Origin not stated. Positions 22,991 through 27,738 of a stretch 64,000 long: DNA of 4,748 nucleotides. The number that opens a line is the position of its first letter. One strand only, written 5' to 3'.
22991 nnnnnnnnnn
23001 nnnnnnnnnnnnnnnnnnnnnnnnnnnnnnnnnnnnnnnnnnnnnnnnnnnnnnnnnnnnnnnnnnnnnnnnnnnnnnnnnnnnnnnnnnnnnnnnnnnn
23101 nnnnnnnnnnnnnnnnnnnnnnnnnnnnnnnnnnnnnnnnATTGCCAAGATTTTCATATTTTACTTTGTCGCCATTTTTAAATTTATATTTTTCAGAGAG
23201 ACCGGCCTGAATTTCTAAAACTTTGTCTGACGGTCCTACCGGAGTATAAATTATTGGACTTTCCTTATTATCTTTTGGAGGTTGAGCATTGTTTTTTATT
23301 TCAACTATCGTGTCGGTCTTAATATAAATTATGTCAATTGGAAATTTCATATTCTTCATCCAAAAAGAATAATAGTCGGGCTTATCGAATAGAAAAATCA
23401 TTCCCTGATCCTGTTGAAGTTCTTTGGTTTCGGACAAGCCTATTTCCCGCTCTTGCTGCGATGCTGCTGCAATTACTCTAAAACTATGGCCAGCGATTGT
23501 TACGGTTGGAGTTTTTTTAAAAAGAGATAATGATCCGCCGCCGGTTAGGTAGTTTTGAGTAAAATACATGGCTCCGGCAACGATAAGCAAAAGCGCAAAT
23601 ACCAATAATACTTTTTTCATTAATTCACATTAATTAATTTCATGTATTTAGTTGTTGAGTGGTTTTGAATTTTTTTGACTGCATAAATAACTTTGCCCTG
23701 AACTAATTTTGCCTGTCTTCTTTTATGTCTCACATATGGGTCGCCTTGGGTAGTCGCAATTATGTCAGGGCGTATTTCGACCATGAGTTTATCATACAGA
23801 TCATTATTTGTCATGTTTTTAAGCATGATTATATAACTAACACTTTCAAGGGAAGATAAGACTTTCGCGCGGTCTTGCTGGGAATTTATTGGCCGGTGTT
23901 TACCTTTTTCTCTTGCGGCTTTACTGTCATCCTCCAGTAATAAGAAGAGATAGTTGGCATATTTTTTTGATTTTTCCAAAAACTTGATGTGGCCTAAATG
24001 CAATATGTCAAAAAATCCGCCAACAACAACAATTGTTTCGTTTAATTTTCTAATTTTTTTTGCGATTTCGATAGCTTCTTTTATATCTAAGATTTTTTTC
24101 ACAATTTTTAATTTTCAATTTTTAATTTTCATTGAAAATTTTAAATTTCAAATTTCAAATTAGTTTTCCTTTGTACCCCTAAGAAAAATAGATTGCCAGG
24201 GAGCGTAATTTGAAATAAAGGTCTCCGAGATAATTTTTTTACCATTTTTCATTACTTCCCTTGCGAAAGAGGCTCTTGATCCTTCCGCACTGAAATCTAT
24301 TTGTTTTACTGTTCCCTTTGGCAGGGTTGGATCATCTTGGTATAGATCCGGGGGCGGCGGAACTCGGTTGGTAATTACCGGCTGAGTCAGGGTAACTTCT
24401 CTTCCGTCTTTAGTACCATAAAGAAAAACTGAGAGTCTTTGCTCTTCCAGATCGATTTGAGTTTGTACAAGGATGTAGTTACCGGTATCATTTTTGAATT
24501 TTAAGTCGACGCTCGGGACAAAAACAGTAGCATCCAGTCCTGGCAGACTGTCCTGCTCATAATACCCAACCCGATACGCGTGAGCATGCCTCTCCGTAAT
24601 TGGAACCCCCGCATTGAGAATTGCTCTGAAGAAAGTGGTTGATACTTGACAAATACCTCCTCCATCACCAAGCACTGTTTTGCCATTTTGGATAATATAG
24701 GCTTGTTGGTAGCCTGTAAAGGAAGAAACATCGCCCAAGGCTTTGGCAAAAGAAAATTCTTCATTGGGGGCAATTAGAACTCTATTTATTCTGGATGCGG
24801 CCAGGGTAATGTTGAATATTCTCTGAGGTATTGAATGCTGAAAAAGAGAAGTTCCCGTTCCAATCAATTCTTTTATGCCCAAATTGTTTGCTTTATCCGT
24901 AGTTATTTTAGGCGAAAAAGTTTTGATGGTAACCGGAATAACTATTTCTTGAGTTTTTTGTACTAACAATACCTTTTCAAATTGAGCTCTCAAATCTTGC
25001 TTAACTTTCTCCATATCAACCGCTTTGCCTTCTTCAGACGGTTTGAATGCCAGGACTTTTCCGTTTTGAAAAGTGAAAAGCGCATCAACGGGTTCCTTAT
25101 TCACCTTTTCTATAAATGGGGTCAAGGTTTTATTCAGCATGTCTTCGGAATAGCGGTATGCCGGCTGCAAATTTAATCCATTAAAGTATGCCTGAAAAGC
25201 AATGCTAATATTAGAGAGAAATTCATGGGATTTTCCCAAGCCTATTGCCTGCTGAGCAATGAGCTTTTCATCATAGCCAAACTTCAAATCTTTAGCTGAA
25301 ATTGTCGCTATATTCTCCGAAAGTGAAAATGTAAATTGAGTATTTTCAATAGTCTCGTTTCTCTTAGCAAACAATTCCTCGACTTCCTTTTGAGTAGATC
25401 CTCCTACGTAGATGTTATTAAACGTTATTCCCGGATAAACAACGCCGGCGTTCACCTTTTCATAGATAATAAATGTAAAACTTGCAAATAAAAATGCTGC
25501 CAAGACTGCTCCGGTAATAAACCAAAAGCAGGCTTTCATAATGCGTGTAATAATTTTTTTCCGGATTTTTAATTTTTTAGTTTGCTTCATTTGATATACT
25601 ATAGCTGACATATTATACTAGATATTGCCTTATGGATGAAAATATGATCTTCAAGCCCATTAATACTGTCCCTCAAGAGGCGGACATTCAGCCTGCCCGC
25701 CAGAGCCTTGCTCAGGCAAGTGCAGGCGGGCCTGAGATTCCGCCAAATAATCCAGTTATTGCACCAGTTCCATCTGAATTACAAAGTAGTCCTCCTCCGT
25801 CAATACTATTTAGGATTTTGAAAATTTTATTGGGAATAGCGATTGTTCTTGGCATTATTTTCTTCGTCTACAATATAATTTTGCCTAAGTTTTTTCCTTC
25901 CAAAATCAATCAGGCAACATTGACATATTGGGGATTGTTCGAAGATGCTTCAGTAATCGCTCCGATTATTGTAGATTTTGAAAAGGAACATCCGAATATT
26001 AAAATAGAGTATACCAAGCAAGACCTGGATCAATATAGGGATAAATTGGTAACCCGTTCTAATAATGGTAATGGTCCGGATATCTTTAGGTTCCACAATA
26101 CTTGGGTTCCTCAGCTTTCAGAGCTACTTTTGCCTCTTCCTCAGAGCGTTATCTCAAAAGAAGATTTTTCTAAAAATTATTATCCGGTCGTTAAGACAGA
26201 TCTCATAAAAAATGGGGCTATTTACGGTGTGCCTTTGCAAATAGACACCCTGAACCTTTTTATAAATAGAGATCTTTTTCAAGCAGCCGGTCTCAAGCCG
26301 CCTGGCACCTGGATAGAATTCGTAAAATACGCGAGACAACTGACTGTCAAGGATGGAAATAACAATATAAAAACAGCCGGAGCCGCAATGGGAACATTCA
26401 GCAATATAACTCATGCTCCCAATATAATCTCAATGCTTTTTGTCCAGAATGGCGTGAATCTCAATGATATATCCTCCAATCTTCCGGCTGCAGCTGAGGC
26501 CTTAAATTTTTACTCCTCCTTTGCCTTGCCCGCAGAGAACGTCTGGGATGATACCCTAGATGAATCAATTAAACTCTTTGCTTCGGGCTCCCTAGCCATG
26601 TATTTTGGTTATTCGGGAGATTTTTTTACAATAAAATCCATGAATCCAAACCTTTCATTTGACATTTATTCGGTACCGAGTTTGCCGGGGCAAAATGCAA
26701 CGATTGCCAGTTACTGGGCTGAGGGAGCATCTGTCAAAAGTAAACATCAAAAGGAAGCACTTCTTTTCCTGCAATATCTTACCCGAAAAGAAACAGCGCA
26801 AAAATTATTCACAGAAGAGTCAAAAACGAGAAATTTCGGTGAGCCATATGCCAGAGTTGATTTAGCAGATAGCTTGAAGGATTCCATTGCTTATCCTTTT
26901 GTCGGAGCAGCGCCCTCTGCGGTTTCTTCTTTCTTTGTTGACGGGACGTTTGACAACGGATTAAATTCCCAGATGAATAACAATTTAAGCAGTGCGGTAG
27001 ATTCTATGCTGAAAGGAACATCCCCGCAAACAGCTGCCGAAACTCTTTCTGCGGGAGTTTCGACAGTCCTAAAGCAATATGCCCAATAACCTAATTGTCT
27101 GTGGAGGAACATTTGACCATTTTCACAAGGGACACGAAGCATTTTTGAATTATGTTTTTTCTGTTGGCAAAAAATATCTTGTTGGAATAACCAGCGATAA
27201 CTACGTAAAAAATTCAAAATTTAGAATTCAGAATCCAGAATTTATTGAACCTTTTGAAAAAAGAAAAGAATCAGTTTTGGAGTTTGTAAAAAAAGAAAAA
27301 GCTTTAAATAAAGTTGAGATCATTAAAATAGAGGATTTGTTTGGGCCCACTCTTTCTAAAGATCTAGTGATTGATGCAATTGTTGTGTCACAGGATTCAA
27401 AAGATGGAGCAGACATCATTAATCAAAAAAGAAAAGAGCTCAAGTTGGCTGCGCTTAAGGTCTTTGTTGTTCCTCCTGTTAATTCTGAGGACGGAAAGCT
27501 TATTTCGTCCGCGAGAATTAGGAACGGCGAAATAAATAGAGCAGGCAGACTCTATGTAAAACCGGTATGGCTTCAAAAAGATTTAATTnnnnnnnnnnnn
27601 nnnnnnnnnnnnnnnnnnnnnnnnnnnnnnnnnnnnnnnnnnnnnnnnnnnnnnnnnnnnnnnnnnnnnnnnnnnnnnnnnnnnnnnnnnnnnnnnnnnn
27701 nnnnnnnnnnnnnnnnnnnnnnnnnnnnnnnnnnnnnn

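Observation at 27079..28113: Candidate fusion of archaeal-type PPAT with a DUF359-like (GTP-dependent dephospho-CoA kinase) domain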

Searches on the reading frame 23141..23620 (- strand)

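Call 17: search_protein_families(library=pfam, proteins=[window:23141-23620:-], max_evalue=0.001)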
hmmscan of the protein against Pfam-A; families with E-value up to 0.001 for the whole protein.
window:23141-23620:- (160 aa): 1 family
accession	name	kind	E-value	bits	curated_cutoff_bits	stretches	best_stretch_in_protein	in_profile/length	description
PF02643.20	DUF192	-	6.2e-28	97.2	27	1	48-154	2-95/96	Uncharacterized ACR, COG1430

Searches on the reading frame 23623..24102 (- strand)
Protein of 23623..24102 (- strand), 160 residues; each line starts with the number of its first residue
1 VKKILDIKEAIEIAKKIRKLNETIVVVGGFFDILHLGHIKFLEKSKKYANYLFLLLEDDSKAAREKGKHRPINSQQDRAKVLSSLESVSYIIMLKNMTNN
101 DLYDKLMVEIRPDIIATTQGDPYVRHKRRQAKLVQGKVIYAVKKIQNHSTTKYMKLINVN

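Call 3: search_protein_families(library=pfam, proteins=[window:23623-24102:-], max_evalue=1)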
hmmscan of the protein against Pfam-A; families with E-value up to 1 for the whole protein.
window:23623-24102:- (160 aa): 2 families
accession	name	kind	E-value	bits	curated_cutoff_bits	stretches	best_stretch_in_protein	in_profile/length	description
PF01467.32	CTP_transf_like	-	1.4e-11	45.1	21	1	26-118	1-87/133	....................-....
PF06574.18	FAD_syn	-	0.00089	19.5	27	1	20-94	4-83/158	FAD synthetase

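Call 4: search_protein_families(library=ncbifam, proteins=[window:23623-24102:-], max_evalue=1)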
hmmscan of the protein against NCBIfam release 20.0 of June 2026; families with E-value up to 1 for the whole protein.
window:23623-24102:- (160 aa): 13 families
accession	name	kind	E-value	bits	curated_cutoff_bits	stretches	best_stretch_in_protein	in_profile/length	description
TIGR02199.1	rfaE_dom_II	equivalog_domain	1.2e-28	99.8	181.5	1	13-157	2-142/144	D-glycero-beta-D-manno-heptose 1-phosphate adenylyltransferase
NF008454.0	PRK11316.1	equivalog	3e-24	85.5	521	1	4-158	322-472/475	bifunctional D-glycero-beta-D-manno-heptose-7-phosphate kinase/D-glycero-beta-D-manno-heptose 1-phosphate adenylyltransferase HldE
TIGR00125.1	cyt_tran_rel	domain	1.7e-11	44.1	27.7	1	24-86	1-60/65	adenylyltransferase/cytidyltransferase family protein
TIGR01518.1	g3p_cytidyltrns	equivalog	5.1e-09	36.3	165.4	1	25-103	1-77/125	glycerol-3-phosphate cytidylyltransferase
NF001985.0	PRK00777.1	subfamily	1.2e-08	35.1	104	1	24-84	6-64/157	pantetheine-phosphate adenylyltransferase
NF005518.0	PRK07143.1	equivalog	5.3e-07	29.3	232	1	16-95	10-88/281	hypothetical protein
NF041124.1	CoaD_Thcocales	equivalog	3.3e-05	23.8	290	1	24-80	6-61/156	phosphopantetheine adenylyltransferase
NF004162.0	PRK05627.1-5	equivalog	7.3e-05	22.3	241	1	19-96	11-88/304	bifunctional riboflavin kinase/FAD synthetase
NF045965.1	RibF_rel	equivalog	7.9e-05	22.2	200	1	16-96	7-91/279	FAD synthase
NF004158.0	PRK05627.1-1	equivalog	0.00012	21.6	396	1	10-51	5-45/304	bifunctional riboflavin kinase/FAD synthetase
NF002250.0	PRK01170.1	subfamily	0.00049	19.7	489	1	24-90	2-66/322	bifunctional pantetheine-phosphate adenylyltransferase/NTP phosphatase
NF005988.0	PRK08099.1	equivalog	0.0071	15.5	201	1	10-86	54-129/411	multifunctional transcriptional regulator/nicotinamide-nucleotide adenylyltransferase/ribosylnicotinamide kinase NadR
NF004160.0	PRK05627.1-3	equivalog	0.058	12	295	1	14-49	7-42/325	bifunctional riboflavin kinase/FAD synthetase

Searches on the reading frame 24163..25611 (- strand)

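Call 17: search_protein_families(library=pfam, proteins=[window:24163-25611:-], max_evalue=0.001)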
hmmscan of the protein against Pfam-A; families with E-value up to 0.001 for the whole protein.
window:24163-25611:- (483 aa): 3 families
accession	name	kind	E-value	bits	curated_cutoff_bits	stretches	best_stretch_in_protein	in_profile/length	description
PF04294.18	VanW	-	7e-41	139.2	27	1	264-394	2-126/130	VanW like protein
PF12229.13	PG_binding_4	-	1.3e-15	58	22.1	1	103-210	2-107/117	Putative peptidoglycan binding domain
PF07501.17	G5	-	1.5e-05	25.6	23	1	418-481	10-75/75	G5 domain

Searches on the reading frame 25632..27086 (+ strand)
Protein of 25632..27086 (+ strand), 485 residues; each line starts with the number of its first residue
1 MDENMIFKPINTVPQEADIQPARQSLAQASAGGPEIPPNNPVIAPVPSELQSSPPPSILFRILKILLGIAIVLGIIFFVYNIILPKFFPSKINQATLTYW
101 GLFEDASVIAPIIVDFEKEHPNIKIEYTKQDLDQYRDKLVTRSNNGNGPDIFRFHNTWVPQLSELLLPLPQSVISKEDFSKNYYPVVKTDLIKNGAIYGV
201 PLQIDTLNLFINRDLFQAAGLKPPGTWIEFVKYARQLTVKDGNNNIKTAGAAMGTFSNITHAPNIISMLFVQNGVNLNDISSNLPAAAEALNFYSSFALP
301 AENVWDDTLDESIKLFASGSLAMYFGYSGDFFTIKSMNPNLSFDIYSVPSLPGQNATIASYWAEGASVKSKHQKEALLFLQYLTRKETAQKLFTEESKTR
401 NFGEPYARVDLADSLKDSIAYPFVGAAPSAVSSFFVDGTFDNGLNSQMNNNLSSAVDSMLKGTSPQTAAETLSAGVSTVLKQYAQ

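Call 17: search_protein_families(library=pfam, proteins=[window:25632-27086:+], max_evalue=0.001)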
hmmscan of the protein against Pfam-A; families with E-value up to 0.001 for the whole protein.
window:25632-27086:+ (485 aa): 2 families
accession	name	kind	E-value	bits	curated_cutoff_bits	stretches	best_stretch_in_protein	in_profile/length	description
PF13416.11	SBP_bac_8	-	3.5e-33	116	27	1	113-394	3-254/279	Bacterial extracellular solute-binding protein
PF01547.30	SBP_bac_1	-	3.6e-32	113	26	1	106-389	8-306/307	Bacterial extracellular solute-binding protein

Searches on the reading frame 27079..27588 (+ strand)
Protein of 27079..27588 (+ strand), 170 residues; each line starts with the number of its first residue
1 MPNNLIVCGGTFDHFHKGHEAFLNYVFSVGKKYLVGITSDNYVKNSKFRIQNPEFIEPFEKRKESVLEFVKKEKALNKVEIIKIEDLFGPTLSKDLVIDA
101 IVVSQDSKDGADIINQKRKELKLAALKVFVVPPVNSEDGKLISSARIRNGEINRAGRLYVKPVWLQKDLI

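Call 3: search_protein_families(library=pfam, proteins=[window:27079-27588:+], max_evalue=1)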
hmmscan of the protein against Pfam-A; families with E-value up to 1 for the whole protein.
window:27079-27588:+ (170 aa): 2 families
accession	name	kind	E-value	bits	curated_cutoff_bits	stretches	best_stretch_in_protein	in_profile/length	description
PF01467.32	CTP_transf_like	-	7.2e-13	49.3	21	1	7-149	1-132/133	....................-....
PF06574.18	FAD_syn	-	0.025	14.8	27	1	4-34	7-37/158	FAD synthetase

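Call 4: search_protein_families(library=ncbifam, proteins=[window:27079-27588:+], max_evalue=1)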
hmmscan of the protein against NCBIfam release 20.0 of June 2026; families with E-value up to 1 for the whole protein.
window:27079-27588:+ (170 aa): 13 families
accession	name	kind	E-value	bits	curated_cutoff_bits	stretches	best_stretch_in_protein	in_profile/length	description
NF001985.0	PRK00777.1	subfamily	1.8e-43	148.3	104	1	6-159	7-153/157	pantetheine-phosphate adenylyltransferase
NF002250.0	PRK01170.1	subfamily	1.2e-30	107.1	489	1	6-158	3-146/322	bifunctional pantetheine-phosphate adenylyltransferase/NTP phosphatase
NF041124.1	CoaD_Thcocales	equivalog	1.2e-25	90.2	290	1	6-157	7-152/156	phosphopantetheine adenylyltransferase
TIGR00125.1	cyt_tran_rel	domain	8.7e-09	35.4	27.7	1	6-53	2-49/65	adenylyltransferase/cytidyltransferase family protein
NF004162.0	PRK05627.1-5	equivalog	6.7e-07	29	241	1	9-158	19-177/304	bifunctional riboflavin kinase/FAD synthetase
TIGR02199.1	rfaE_dom_II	equivalog_domain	2.6e-05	24.1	181.5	1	4-47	12-55/144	D-glycero-beta-D-manno-heptose 1-phosphate adenylyltransferase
NF004158.0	PRK05627.1-1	equivalog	2.7e-05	23.7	396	1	4-158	17-181/304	bifunctional riboflavin kinase/FAD synthetase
TIGR00083.1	ribF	equivalog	6.1e-05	22.6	184.35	1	10-162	5-168/290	riboflavin biosynthesis protein RibF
NF008454.0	PRK11316.1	equivalog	0.00056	18.6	521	1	5-47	342-384/475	bifunctional D-glycero-beta-D-manno-heptose-7-phosphate kinase/D-glycero-beta-D-manno-heptose 1-phosphate adenylyltransferase HldE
TIGR01518.1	g3p_cytidyltrns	equivalog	0.0021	18.1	165.4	1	6-70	1-59/125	glycerol-3-phosphate cytidylyltransferase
NF045965.1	RibF_rel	equivalog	0.0055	16.2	200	1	3-148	12-162/279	FAD synthase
NF005378.0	PRK06921.1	subfamily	0.0094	15.1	207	1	29-95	128-194/266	hypothetical protein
NF004159.0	PRK05627.1-2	equivalog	0.1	11.7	306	1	6-28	18-40/326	bifunctional riboflavin kinase/FAD synthetase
